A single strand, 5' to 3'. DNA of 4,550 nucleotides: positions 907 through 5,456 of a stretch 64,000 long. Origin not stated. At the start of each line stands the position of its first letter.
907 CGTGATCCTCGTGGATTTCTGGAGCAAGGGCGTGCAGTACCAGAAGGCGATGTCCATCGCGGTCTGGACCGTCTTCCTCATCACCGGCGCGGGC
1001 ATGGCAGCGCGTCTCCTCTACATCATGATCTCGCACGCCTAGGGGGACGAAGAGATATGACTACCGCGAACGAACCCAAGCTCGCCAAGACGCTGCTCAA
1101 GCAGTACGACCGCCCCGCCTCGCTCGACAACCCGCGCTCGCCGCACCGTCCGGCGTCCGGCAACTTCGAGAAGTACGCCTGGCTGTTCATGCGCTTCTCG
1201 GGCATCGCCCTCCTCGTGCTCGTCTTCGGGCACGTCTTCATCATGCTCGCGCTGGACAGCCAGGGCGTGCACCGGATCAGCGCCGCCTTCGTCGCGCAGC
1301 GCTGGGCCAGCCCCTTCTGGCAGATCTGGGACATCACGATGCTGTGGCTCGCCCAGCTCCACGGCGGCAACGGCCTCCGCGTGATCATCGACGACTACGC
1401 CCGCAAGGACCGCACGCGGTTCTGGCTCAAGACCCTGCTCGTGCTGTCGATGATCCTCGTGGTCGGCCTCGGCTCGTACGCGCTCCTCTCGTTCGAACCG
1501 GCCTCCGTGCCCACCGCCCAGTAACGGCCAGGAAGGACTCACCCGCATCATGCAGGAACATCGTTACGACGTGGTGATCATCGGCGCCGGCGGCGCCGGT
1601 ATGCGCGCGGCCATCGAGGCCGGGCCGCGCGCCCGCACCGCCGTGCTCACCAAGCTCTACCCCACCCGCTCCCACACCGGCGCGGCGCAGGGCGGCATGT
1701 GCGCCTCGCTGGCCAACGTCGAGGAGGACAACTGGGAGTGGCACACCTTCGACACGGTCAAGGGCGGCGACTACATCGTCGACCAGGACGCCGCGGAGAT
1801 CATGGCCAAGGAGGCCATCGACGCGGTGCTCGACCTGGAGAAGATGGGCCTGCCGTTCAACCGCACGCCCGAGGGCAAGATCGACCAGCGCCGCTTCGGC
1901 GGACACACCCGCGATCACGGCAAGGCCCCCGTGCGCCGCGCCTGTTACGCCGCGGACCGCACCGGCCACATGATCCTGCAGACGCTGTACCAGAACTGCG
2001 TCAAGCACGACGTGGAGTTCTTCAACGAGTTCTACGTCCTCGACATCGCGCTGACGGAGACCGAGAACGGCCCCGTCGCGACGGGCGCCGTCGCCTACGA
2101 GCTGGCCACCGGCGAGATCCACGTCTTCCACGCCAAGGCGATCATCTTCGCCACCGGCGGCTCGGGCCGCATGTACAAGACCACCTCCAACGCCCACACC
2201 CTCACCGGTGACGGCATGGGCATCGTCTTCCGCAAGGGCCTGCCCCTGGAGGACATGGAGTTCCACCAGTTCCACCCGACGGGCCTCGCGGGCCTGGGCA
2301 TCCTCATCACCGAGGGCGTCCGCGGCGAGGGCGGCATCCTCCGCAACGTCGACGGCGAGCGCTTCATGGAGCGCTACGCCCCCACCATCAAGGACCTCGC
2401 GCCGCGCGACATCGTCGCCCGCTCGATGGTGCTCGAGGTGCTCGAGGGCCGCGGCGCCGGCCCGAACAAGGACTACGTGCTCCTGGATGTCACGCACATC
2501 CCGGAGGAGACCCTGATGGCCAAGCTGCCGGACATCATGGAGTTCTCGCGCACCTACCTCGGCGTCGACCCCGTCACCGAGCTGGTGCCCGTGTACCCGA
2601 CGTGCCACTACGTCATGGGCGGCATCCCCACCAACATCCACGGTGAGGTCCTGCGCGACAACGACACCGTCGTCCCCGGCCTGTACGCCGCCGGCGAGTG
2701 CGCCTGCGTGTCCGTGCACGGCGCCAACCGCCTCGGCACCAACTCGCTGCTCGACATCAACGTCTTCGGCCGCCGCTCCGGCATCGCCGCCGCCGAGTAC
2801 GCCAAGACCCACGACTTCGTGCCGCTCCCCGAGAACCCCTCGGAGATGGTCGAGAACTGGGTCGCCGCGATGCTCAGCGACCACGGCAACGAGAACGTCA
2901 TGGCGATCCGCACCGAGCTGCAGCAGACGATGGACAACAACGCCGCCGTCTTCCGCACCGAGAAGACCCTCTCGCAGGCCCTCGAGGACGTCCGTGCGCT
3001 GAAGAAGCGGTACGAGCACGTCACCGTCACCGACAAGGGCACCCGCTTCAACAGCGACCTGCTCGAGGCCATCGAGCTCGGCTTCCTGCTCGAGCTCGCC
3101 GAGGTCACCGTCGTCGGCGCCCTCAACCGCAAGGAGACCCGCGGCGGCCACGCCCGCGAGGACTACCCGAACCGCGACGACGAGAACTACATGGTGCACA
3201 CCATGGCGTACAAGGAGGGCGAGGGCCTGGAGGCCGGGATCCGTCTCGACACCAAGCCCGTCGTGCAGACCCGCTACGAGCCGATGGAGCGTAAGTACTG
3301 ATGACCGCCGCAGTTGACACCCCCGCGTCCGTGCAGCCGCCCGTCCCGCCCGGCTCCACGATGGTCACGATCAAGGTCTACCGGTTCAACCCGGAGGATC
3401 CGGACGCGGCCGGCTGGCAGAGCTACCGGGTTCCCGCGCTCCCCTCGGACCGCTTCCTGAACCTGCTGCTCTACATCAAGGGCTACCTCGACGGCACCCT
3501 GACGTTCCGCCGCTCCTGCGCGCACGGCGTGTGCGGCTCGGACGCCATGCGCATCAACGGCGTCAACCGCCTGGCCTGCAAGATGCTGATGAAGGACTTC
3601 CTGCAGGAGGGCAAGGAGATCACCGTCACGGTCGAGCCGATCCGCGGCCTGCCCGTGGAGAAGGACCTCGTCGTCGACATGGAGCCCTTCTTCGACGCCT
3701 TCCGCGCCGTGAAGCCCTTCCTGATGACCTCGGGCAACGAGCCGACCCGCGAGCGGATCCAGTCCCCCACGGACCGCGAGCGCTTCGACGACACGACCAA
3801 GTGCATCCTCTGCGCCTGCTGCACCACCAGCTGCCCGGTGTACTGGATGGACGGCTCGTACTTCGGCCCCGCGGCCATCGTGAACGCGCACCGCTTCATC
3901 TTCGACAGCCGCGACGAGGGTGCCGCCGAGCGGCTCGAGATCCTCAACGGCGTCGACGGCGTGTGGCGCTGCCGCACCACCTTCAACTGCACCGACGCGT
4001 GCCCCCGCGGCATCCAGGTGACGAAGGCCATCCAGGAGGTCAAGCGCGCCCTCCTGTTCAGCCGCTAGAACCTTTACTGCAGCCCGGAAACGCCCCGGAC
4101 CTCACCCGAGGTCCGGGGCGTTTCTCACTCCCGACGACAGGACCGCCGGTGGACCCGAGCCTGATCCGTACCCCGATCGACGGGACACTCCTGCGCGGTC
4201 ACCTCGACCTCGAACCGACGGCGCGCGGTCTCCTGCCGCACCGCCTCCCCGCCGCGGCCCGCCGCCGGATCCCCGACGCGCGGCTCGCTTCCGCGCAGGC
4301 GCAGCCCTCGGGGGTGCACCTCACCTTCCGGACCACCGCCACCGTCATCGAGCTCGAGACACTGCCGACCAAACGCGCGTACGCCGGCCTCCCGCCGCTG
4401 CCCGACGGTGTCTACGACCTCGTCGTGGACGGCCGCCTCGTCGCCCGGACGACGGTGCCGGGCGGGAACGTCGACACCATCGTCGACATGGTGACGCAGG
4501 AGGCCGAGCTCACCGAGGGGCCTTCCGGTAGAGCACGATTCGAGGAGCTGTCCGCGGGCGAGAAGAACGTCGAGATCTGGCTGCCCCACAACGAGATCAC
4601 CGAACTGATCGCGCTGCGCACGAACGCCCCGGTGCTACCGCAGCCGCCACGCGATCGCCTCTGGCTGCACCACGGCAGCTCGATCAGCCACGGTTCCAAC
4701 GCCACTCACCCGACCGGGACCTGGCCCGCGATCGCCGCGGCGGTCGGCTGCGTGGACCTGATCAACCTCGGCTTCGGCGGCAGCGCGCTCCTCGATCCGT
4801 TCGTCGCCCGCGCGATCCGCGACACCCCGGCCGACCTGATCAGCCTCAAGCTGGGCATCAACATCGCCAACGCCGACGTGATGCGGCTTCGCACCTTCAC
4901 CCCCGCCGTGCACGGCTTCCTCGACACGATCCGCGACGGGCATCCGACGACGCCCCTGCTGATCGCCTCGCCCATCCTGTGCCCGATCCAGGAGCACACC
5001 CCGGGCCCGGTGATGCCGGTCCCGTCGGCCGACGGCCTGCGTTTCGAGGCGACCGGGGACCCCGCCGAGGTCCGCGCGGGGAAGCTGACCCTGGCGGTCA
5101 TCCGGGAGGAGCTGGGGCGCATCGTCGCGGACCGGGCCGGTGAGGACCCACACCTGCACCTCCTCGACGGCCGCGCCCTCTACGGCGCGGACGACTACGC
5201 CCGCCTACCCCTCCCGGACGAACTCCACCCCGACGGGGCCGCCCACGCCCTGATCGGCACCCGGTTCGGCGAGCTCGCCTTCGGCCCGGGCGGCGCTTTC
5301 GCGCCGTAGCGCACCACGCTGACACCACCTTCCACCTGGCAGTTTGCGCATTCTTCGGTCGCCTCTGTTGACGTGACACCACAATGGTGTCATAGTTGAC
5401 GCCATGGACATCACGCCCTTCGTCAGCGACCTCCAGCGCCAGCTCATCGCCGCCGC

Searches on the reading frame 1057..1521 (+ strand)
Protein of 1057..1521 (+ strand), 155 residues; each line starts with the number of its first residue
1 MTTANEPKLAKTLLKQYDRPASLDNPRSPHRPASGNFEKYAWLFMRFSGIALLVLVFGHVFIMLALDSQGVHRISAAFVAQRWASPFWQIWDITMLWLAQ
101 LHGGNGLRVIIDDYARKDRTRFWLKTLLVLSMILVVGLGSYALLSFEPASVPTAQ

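Call 76: search_protein_families(library=pfam, proteins=[window:1057-1521:+], max_evalue=0.00001)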
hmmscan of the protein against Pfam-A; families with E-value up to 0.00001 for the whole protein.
window:1057-1521:+ (155 aa): 1 family
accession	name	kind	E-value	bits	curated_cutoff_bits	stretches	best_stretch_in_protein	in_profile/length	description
PF01127.27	Sdh_cyt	-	1e-16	61.5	25.8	1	24-136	4-120/122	Succinate dehydrogenase/Fumarate reductase transmembrane subunit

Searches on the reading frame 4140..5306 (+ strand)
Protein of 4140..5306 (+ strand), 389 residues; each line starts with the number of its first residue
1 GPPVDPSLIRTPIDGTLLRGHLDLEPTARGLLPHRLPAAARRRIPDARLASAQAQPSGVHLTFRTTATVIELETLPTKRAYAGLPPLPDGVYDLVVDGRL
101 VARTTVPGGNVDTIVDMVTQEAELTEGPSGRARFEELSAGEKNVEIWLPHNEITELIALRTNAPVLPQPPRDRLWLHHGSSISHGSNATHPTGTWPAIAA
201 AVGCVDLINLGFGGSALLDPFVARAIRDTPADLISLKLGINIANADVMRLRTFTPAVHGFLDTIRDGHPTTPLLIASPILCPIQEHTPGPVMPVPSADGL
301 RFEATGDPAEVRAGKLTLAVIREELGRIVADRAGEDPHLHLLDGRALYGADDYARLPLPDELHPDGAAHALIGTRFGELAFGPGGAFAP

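Call 57: search_protein_families(library=pfam, proteins=[window:4140-5306:+], max_evalue=0.001)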
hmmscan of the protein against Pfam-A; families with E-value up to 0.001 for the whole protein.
window:4140-5306:+ (389 aa): 3 families
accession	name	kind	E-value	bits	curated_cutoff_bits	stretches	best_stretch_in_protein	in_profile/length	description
PF14606.12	Lipase_GDSL_3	-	1.5e-08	35.6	27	1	178-276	7-99/178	GDSL-like Lipase/Acylhydrolase family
PF13472.12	Lipase_GDSL_2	-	3e-08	34.8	32.9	1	179-371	3-178/178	GDSL-like Lipase/Acylhydrolase family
PF21181.3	SsfX3_N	-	2.2e-06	28.3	27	1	19-150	4-123/130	SsfX3, N-terminal domain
